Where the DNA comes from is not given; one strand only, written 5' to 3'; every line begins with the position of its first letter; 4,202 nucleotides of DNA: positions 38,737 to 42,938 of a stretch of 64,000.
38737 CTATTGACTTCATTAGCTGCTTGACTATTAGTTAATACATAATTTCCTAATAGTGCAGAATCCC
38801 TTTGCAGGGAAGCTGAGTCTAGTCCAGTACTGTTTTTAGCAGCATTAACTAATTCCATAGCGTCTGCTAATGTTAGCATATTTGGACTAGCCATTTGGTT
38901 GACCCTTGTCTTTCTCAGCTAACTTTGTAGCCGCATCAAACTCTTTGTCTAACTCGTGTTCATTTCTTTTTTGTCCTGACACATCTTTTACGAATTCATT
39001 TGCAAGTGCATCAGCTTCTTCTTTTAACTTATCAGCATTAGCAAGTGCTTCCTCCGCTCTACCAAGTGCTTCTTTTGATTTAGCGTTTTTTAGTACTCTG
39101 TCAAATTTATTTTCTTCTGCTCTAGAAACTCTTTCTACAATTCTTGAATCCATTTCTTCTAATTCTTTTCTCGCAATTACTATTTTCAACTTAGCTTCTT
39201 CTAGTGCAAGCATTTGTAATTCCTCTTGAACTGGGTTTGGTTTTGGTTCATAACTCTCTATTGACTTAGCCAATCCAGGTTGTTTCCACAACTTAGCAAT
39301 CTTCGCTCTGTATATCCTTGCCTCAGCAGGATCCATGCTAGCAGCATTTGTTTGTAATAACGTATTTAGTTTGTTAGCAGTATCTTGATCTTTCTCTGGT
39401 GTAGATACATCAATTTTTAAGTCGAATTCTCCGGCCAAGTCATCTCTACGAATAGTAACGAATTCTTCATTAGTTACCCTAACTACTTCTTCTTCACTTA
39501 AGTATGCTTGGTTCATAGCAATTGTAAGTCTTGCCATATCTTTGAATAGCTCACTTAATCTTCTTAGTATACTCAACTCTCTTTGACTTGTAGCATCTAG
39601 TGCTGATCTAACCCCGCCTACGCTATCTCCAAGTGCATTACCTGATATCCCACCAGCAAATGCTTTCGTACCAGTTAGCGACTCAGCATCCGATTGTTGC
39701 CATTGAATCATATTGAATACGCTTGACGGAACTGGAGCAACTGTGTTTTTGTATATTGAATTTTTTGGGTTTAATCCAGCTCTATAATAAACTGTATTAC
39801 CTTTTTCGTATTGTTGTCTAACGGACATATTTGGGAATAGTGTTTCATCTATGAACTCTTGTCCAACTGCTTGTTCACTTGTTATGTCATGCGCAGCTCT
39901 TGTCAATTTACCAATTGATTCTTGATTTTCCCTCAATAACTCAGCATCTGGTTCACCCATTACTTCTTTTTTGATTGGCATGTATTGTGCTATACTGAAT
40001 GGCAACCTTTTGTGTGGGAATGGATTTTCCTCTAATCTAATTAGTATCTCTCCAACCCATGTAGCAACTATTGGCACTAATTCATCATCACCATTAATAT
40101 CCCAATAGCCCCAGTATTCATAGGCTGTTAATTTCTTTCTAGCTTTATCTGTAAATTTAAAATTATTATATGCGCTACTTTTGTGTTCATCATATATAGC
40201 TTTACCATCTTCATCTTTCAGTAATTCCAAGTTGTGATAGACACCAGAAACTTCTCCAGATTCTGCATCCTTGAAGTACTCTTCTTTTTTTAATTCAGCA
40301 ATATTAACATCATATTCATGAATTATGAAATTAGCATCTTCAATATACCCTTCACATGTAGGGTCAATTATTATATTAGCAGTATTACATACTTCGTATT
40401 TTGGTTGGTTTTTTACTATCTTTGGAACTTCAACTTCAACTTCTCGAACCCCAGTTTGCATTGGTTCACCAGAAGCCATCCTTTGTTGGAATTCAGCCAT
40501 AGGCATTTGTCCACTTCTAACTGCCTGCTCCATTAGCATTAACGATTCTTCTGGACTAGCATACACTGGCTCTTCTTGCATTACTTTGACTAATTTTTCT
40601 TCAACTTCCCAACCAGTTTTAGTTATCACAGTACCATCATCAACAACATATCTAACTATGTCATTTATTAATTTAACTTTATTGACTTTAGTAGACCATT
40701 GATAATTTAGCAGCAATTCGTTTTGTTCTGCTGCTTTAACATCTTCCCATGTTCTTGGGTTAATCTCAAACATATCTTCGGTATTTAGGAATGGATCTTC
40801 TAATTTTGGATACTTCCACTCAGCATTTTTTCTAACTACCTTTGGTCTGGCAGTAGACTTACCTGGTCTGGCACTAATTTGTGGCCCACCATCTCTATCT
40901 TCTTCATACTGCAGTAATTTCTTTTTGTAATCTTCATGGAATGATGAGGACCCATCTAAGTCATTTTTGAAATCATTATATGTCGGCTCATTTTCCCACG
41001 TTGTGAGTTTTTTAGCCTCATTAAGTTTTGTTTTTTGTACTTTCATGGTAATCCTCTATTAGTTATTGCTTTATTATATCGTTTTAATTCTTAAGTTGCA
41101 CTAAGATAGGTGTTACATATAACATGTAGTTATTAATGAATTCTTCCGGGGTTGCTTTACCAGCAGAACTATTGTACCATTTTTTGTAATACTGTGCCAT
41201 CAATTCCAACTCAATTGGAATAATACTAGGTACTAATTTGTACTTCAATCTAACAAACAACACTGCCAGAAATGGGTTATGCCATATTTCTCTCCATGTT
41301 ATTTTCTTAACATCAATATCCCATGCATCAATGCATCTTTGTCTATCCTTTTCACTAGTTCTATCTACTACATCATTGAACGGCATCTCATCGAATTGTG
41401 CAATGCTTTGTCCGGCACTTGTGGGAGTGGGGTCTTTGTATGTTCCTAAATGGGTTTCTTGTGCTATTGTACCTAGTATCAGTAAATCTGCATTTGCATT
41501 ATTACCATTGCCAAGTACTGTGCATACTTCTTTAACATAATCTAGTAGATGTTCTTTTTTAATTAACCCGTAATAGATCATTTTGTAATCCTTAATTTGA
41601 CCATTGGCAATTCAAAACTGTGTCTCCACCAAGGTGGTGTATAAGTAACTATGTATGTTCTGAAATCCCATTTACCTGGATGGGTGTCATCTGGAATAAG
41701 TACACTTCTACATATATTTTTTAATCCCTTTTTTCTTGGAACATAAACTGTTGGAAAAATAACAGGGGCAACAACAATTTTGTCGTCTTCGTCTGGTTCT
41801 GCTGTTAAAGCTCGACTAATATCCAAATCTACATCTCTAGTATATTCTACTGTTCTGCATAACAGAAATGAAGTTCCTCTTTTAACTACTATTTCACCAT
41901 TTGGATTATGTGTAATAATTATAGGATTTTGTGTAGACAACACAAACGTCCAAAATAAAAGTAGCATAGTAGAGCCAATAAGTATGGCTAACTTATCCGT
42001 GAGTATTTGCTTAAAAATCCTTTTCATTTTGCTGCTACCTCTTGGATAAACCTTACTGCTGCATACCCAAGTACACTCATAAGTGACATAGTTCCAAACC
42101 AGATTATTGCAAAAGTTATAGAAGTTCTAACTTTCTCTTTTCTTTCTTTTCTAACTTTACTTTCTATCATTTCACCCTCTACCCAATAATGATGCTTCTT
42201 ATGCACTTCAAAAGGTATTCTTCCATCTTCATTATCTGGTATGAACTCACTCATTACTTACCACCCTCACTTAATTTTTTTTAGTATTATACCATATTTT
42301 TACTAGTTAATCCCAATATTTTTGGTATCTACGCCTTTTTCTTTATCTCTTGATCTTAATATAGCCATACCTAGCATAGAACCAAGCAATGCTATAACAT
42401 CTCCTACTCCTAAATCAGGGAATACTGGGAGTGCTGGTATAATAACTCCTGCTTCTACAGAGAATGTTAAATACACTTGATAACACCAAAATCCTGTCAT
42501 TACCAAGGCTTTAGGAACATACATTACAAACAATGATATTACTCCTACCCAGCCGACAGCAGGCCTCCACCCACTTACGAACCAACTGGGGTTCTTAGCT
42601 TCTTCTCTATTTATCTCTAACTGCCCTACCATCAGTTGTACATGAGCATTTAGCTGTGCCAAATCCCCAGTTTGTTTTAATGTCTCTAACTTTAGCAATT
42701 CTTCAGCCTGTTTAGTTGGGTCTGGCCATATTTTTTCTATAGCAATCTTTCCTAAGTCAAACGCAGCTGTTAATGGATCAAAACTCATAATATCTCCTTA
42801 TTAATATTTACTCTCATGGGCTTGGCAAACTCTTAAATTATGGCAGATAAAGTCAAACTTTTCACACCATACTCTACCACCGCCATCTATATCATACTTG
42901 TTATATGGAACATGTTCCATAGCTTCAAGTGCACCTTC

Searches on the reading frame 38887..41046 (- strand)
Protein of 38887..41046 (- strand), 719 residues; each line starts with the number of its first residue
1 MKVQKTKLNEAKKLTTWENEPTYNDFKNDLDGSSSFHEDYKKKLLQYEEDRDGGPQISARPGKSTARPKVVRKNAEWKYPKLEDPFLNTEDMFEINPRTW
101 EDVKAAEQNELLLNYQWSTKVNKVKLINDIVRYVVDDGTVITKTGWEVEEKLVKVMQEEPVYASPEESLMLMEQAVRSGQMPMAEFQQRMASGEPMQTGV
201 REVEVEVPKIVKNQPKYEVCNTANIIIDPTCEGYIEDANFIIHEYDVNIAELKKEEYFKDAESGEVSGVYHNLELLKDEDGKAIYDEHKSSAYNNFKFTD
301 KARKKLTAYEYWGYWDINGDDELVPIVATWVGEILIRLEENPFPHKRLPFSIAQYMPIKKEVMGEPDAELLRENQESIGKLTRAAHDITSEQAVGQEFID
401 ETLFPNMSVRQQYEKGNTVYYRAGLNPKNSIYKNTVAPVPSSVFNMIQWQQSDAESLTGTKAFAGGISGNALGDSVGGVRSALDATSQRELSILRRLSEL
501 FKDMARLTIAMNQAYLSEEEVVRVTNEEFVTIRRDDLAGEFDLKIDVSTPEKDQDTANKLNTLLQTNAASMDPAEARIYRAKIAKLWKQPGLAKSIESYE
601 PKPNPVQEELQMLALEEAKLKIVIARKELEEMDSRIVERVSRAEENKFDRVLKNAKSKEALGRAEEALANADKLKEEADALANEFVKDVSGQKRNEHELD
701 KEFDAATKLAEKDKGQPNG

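Call 43: search_protein_families(library=phrogs, proteins=[window:38887-41046:-], max_evalue=0.001)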
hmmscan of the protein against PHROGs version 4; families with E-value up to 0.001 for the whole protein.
window:38887-41046:- (719 aa): 2 families
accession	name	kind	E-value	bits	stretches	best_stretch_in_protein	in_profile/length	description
phrog_1216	-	head and packaging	2.2e-177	592.8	1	9-704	3-699/714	portal protein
phrog_156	-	head and packaging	1.2e-14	54.7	1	215-696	148-659/681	portal protein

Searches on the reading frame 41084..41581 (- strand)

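Call 91: search_protein_families(library=phrogs, proteins=[window:41084-41581:-], max_evalue=0.01)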
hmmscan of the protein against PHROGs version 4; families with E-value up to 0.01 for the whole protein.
window:41084-41581:- (165 aa): 1 family
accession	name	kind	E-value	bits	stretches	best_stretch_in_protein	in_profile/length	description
phrog_3108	-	unknown function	3.7e-30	105.8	1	9-156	3-156/160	-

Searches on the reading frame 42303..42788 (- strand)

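Call 91: search_protein_families(library=phrogs, proteins=[window:42303-42788:-], max_evalue=0.01)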
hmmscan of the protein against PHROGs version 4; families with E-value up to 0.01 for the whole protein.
window:42303-42788:- (161 aa): 1 family
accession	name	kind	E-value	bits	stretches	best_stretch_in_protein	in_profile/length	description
phrog_3427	-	lysis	1.7e-30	106.8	1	3-155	5-140/141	holin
